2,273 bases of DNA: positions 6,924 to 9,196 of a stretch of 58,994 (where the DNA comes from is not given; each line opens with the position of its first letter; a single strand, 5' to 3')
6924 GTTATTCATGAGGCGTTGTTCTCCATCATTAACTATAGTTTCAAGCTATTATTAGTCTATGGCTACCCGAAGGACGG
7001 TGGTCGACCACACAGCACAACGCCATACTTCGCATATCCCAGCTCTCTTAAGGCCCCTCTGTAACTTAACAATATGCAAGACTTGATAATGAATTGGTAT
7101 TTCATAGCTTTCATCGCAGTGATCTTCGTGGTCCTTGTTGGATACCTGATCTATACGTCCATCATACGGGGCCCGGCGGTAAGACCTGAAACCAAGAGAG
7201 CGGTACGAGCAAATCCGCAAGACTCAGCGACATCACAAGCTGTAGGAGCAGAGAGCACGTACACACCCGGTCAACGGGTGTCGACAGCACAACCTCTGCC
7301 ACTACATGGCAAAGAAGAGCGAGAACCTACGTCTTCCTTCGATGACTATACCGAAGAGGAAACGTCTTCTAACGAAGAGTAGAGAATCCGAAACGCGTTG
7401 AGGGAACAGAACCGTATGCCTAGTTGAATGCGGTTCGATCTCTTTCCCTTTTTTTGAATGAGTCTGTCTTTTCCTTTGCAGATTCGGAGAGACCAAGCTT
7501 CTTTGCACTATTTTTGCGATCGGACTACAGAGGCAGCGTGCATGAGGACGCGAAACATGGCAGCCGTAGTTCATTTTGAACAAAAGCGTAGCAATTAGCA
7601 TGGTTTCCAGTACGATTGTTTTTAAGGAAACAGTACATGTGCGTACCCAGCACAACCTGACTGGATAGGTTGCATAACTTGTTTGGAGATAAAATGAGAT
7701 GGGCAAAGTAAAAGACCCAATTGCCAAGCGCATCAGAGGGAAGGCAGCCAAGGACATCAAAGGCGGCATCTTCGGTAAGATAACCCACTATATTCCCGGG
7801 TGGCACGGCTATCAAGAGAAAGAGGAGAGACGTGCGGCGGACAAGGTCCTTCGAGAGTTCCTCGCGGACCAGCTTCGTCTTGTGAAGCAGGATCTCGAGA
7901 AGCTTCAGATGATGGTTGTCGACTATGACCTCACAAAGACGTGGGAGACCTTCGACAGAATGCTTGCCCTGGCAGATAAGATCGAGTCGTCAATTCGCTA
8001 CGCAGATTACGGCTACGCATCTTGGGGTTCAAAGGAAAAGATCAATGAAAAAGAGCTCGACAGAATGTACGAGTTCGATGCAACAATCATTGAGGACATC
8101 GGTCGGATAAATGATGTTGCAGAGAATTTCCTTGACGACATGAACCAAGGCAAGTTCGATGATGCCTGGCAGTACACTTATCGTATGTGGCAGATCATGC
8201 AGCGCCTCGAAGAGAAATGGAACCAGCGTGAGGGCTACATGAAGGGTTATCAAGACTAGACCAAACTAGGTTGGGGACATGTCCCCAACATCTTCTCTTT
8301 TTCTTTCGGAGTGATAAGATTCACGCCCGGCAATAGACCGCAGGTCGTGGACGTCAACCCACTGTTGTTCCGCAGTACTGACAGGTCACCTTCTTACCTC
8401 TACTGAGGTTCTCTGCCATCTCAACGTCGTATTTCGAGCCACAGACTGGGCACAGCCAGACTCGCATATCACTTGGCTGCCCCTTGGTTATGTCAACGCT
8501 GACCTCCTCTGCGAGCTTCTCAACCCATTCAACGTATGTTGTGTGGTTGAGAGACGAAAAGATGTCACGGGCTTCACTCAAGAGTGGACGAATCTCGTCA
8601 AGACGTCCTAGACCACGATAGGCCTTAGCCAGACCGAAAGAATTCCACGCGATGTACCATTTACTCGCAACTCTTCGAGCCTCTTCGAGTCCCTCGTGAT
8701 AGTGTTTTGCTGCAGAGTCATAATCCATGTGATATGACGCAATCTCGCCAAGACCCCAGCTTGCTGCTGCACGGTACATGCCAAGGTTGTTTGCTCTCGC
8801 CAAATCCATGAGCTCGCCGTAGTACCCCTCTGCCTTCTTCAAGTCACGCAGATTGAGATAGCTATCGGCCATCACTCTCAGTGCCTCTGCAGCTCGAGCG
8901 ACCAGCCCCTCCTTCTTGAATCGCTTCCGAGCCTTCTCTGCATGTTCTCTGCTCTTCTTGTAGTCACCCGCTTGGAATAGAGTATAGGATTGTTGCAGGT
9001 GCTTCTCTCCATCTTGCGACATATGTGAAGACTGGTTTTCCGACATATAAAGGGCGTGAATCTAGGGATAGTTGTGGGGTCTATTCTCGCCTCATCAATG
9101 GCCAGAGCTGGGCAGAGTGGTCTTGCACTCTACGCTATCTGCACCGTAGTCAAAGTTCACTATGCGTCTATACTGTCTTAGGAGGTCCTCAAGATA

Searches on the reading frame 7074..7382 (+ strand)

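Call 5: search_protein_families(library=pfam, proteins=[window:7074-7382:+], max_evalue=10)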
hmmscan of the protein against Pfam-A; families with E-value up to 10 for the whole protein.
window:7074-7382:+ (102 aa): 2 families
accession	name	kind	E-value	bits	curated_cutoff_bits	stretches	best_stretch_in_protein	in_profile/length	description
PF03806.19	ABG_transport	-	0.037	12.7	27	1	4-32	200-227/502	AbgT putative transporter family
PF06682.17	SARAF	-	0.041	14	30.8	1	12-84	162-227/333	SOCE-associated regulatory factor of calcium homoeostasis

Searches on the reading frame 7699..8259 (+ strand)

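Call 5: search_protein_families(library=pfam, proteins=[window:7699-8259:+], max_evalue=10)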
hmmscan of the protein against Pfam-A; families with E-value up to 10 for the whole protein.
window:7699-8259:+ (186 aa): 3 families
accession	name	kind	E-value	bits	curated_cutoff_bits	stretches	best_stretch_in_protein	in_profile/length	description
PF06340.16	TcpF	-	0.0093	15.3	25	1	59-109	81-129/317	Vibrio cholerae toxin co-regulated pilus biosynthesis protein F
PF09670.15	Cas_Cas02710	-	0.049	13.8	27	1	137-168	13-44/153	Csm6 HEPN domain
PF23219.2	LAMB1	-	0.22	11.7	26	1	39-100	61-121/155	LAMB1-4 helical domain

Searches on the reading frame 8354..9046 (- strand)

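Call 5: search_protein_families(library=pfam, proteins=[window:8354-9046:-], max_evalue=10)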
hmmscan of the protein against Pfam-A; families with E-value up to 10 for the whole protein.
window:8354-9046:- (230 aa): 31 families (the best 25 are shown)
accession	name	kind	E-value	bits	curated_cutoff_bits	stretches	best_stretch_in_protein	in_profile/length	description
PF13424.12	TPR_12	-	6.3e-13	49.2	30.1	2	93-163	3-75/77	Tetratricopeptide repeat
PF07719.23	TPR_2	-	4.6e-08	33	27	3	53-84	1-32/34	Tetratricopeptide repeat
PF13428.12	TPR_14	-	7.7e-07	29.6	23.5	3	19-49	7-37/44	Tetratricopeptide repeat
PF17874.7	TPR_MalT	-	4.6e-06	26.6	45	1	22-190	10-176/336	MalT-like TPR region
PF13717.11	Zn_ribbon_4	-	0.00064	20.1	30.3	1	199-228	5-34/36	zinc-ribbon domain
PF13432.12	TPR_16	-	0.0024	18.7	32.7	1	19-76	3-54/65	Tetratricopeptide repeat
PF13176.12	TPR_7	-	0.0024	18.3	27.9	1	55-86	1-32/36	Tetratricopeptide repeat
PF00515.34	TPR_1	-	0.0028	17.8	27.8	2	99-121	7-29/34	Tetratricopeptide repeat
PF13374.12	TPR_10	-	0.006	17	27.5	2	139-161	8-30/42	Tetratricopeptide repeat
PF21344.3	Zn_ribbon_LysW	-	0.012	15.7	27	1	199-227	3-29/46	Alpha-aminoadipate carrier protein LysW-like, globular domain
PF14559.12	TPR_19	-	0.016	15.9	25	1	23-76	1-48/68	Tetratricopeptide repeat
PF13181.12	TPR_8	-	0.016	15.8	25.7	1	59-85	7-33/34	Tetratricopeptide repeat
PF14938.12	SNAP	-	0.016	15.1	25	1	10-118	71-180/282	Soluble NSF attachment protein, SNAP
PF14311.12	DUF4379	-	0.024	15.3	24.5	1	173-226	4-54/56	Probable Treble clef zinc finger domain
PF04810.20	zf-Sec23_Sec24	-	0.029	14.8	25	1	195-209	22-36/39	Sec23/Sec24 zinc finger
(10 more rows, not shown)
